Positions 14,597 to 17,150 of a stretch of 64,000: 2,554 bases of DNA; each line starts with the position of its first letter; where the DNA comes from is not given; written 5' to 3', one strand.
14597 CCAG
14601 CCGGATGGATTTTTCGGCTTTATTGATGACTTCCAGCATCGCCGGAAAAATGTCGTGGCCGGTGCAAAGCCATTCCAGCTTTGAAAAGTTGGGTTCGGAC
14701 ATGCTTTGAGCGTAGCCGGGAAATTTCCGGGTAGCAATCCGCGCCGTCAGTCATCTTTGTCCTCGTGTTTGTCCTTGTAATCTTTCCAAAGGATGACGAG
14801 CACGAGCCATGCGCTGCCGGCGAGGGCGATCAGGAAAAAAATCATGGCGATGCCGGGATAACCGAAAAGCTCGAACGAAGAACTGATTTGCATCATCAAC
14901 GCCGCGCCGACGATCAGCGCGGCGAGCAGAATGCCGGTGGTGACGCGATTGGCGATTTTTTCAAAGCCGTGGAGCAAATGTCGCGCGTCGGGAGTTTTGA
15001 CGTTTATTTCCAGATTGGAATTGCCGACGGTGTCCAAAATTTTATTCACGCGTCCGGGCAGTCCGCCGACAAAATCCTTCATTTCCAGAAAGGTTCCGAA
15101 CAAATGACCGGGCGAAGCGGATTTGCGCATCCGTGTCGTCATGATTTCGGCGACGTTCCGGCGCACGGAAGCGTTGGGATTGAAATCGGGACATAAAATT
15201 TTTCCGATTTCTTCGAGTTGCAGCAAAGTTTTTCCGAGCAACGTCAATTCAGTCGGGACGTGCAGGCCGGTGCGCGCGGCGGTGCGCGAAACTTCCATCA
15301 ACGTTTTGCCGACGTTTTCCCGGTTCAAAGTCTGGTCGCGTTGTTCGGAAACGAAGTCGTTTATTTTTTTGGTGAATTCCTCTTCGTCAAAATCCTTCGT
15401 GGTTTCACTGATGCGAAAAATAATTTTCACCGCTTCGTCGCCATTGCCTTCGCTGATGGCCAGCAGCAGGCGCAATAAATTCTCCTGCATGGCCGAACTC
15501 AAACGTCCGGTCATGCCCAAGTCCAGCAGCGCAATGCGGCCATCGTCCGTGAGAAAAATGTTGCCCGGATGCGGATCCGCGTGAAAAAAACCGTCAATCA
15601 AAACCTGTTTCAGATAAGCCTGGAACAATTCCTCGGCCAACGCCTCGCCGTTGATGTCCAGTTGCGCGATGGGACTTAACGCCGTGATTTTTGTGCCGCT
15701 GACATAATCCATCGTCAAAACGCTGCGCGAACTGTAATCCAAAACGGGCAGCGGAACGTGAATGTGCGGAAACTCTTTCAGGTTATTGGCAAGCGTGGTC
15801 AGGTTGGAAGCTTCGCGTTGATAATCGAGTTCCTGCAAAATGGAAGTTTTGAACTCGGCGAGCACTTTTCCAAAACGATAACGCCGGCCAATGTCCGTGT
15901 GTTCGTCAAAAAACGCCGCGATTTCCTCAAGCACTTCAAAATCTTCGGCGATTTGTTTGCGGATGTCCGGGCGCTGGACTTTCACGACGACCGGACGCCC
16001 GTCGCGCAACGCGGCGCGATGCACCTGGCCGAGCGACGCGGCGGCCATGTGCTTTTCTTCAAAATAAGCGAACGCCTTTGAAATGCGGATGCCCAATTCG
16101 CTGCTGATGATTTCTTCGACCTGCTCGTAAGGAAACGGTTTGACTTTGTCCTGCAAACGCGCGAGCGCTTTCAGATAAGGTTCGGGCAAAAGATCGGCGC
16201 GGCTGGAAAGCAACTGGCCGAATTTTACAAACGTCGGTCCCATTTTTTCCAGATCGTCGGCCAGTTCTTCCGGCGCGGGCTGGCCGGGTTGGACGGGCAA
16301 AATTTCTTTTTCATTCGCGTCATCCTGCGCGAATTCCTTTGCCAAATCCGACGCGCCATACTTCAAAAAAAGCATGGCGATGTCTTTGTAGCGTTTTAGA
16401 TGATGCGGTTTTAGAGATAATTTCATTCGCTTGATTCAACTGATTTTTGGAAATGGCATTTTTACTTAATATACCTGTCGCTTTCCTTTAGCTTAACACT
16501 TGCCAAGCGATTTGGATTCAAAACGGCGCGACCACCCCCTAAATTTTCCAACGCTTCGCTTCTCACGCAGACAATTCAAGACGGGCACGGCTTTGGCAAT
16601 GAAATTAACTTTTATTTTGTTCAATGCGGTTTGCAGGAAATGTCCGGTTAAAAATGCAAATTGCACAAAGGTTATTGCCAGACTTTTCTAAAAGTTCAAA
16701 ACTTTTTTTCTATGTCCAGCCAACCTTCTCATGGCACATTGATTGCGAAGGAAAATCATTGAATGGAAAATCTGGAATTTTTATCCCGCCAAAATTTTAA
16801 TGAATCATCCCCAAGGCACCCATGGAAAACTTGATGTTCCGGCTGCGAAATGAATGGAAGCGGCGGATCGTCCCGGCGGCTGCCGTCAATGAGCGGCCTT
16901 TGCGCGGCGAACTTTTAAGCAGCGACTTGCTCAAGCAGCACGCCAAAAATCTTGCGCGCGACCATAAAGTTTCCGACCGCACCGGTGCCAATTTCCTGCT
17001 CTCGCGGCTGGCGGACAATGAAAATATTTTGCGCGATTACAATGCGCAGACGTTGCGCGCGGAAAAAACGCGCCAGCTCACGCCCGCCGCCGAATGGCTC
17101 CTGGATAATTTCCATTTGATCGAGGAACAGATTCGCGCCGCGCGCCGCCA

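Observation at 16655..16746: Canonical sigma-54 promoter plus upstream dyad in front of the giant cyclic-glucan synthase gene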

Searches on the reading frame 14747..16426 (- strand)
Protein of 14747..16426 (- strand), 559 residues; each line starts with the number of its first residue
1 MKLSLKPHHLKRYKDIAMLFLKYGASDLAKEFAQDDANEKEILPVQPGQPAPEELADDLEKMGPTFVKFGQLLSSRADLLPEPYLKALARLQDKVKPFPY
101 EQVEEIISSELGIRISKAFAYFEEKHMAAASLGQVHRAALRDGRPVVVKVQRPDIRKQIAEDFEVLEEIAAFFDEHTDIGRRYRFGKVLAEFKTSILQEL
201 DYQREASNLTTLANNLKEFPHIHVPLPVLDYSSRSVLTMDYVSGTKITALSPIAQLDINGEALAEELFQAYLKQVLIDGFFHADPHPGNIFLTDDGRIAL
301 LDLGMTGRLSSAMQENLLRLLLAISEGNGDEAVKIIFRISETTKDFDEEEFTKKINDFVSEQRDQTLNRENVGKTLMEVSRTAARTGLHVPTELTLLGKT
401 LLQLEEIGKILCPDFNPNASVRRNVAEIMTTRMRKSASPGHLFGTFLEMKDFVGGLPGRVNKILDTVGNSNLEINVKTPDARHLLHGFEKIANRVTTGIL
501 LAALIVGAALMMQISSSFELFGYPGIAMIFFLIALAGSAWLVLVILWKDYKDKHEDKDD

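Call 7: search_protein_families(library=pfam, proteins=[window:14747-16426:-])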
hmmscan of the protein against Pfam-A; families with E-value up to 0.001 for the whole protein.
window:14747-16426:- (559 aa): 3 families
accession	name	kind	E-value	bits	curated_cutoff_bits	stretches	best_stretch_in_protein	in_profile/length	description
PF03109.22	ABC1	-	2.5e-73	246.7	22.9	1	90-334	1-242/244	ABC1 atypical kinase-like domain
PF01636.29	APH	-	3.6e-06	27.4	23.2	1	209-307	97-198/239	Phosphotransferase enzyme family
PF01163.29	RIO1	-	9.1e-05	22.6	22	1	176-316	29-161/187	RIO domain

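Call 16: find_encoding_contigs(protein=window:14747-16426:-, flank=3000, max_places=6)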
Protein window:14747-16426:- (559 aa): 2 contigs read that carry it; 1 place shown.
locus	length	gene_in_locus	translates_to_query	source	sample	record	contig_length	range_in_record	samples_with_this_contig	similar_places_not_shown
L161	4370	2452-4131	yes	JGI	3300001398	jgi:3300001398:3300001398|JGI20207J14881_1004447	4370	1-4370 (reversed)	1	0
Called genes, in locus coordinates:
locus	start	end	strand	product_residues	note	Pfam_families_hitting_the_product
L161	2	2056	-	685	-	?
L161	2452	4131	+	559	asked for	PF03109:ABC1, PF01636:APH (weak), PF27536:UbiB_helical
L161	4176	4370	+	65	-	?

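Call 56: find_homologous_proteins(query=window:14747-16426:-, max_evalue=1e-100)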
Query window:14747-16426:- (559 aa): 7979 proteins with E <= 1e-100 among 8000 candidates; the best 120 are listed.
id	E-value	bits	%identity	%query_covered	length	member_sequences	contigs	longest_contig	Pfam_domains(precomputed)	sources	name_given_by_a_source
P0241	0.0e+0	1095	87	98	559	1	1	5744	PF27536.1,PF03109.23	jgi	jgi:ubiquinone biosynthesis protein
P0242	0.0e+0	1089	86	100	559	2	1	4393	PF27536.1,PF03109.23,PF01636.30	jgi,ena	jgi:ubiquinone biosynthesis protein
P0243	0.0e+0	1084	87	100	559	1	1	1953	PF27536.1,PF03109.23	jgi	jgi:ubiquinone biosynthesis protein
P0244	0.0e+0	1084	87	100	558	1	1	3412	PF27536.1,PF03109.23,PF01636.30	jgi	jgi:ubiquinone biosynthesis protein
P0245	0.0e+0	1083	87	100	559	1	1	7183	PF27536.1,PF03109.23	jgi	jgi:predicted unusual protein kinase regulating ubiquinone biosynthesis (AarF/ABC1/UbiB family)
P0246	0.0e+0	1083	86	100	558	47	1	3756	PF27536.1,PF03109.23,PF01636.30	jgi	jgi:ubiquinone biosynthesis protein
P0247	0.0e+0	1083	86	98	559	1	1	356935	PF27536.1,PF03109.23,PF01636.30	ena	-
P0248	0.0e+0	1083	87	99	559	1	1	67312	PF27536.1,PF03109.23,PF01636.30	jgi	jgi:ubiquinone biosynthesis protein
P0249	0.0e+0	1082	86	100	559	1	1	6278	PF27536.1,PF03109.23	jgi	jgi:predicted unusual protein kinase regulating ubiquinone biosynthesis (AarF/ABC1/UbiB family)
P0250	0.0e+0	1081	86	100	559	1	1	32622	PF27536.1,PF03109.23,PF01636.30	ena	-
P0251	0.0e+0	1080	87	98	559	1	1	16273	PF27536.1,PF03109.23,PF01636.30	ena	-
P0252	0.0e+0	1079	87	98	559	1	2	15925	PF27536.1,PF03109.23,PF01636.30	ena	-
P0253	0.0e+0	1078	86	98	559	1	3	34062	PF27536.1,PF03109.23,PF01636.30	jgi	jgi:predicted unusual protein kinase regulating ubiquinone biosynthesis (AarF/ABC1/UbiB family)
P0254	0.0e+0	1078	86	98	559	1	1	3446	PF27536.1,PF03109.23,PF01636.30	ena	-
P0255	0.0e+0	1077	86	100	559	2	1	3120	PF27536.1,PF03109.23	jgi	jgi:ubiquinone biosynthesis protein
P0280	0.0e+0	1063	85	100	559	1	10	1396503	PF27536.1,PF03109.23,PF01636.30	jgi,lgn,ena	jgi:predicted unusual protein kinase regulating ubiquinone biosynthesis (AarF/ABC1/UbiB family)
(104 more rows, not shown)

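Call 57: find_encoding_contigs(protein=P0248, flank=4000, max_places=3)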
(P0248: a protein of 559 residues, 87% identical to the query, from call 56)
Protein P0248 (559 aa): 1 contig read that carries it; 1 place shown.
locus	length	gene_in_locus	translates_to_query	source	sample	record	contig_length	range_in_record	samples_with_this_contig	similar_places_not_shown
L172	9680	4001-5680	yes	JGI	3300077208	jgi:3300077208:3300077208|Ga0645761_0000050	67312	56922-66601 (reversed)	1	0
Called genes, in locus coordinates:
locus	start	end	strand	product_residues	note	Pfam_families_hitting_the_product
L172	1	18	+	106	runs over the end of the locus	-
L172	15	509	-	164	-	PF02357:NusG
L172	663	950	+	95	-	-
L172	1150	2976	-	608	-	PF07728:AAA_5 (faint), PF13401:AAA_22 (faint), PF00004:AAA, PF17862:AAA_lid_3, PF01434:Peptidase_M41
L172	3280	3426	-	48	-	-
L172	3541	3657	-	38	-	-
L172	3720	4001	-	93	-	PF13335:Mg_chelatase_C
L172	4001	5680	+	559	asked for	PF03109:ABC1, PF01636:APH (faint), PF27536:UbiB_helical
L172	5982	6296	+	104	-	-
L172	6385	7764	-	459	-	PF07697:7TMR-HDED (weak)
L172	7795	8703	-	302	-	PF08668:HDOD, PF01966:HD (weak)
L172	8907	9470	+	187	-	-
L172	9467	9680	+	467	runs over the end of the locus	PF13176:TPR_7 (faint), PF13428:TPR_14 (faint), PF00515:TPR_1 (faint), PF07719:TPR_2 (faint), PF13174:TPR_6 (faint), PF13424:TPR_12 (faint), PF13432:TPR_16 (faint), PF14559:TPR_19 (faint)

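Call 58: find_encoding_contigs(protein=P0280, flank=4000, max_places=10)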
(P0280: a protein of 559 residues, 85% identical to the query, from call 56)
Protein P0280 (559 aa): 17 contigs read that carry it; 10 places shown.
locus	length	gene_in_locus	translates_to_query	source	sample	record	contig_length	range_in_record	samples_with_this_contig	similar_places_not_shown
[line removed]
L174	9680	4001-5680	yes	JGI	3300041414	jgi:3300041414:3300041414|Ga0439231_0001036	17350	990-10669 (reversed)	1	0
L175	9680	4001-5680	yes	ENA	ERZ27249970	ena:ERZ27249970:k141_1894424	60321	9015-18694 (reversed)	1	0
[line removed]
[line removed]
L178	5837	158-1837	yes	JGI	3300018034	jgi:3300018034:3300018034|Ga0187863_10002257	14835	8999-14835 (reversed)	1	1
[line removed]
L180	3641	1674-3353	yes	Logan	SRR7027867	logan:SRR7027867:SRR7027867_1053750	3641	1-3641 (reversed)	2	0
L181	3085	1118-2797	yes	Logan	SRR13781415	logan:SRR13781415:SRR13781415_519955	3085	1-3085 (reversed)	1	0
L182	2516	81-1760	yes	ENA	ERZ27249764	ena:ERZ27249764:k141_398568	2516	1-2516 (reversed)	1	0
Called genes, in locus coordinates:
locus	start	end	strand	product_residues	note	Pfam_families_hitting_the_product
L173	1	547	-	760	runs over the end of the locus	PF13439:Glyco_transf_4, PF00534:Glycos_transf_1, PF13692:Glyco_trans_1_4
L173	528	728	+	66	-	-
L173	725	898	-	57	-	PF01632:Ribosomal_L35p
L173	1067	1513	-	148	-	PF16591:HBM (weak)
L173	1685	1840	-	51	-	PF18919:DUF5670 (weak)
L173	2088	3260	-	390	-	PF01594:AI-2E_transport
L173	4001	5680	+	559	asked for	PF03109:ABC1, PF01636:APH (faint), PF27536:UbiB_helical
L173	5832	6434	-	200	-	PF00881:Nitroreductase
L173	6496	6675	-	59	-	-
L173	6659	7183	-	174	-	PF00210:Ferritin, PF02915:Rubrerythrin (weak)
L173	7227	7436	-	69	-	PF07311:Dodecin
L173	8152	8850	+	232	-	PF08673:RsbU_N (faint), PF07730:HisKA_3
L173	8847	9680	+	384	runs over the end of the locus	PF08673:RsbU_N (weak), PF07730:HisKA_3, PF02518:HATPase_c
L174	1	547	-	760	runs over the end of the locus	PF13439:Glyco_transf_4, PF00534:Glycos_transf_1, PF13692:Glyco_trans_1_4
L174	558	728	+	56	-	-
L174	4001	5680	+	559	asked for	PF03109:ABC1, PF01636:APH (faint), PF27536:UbiB_helical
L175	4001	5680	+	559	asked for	PF03109:ABC1, PF01636:APH (faint), PF27536:UbiB_helical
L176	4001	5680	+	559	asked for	PF03109:ABC1, PF01636:APH (faint), PF27536:UbiB_helical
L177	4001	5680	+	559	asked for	PF03109:ABC1, PF01636:APH (faint), PF27536:UbiB_helical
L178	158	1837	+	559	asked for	PF03109:ABC1, PF01636:APH (faint), PF27536:UbiB_helical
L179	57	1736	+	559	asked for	PF03109:ABC1, PF01636:APH (faint), PF27536:UbiB_helical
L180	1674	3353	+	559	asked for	PF03109:ABC1, PF01636:APH (faint), PF27536:UbiB_helical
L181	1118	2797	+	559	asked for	PF03109:ABC1, PF01636:APH (faint), PF27536:UbiB_helical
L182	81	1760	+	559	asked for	PF03109:ABC1, PF01636:APH (faint), PF27536:UbiB_helical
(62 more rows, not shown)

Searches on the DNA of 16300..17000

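Call 11: search_rna_families(source=window, start=16300, end=17000, threshold=evalue, max_evalue=1)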
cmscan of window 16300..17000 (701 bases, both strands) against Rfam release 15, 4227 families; matches with E-value up to 1: 1.
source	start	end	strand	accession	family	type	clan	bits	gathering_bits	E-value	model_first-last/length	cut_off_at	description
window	16842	16939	+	RF02093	mir-2968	Gene; miRNA;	-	24.5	70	0.054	1-106/106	no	mir-2968 microRNA precursor family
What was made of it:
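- Tried and rejected: Rfam found nothing credible (call 11).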
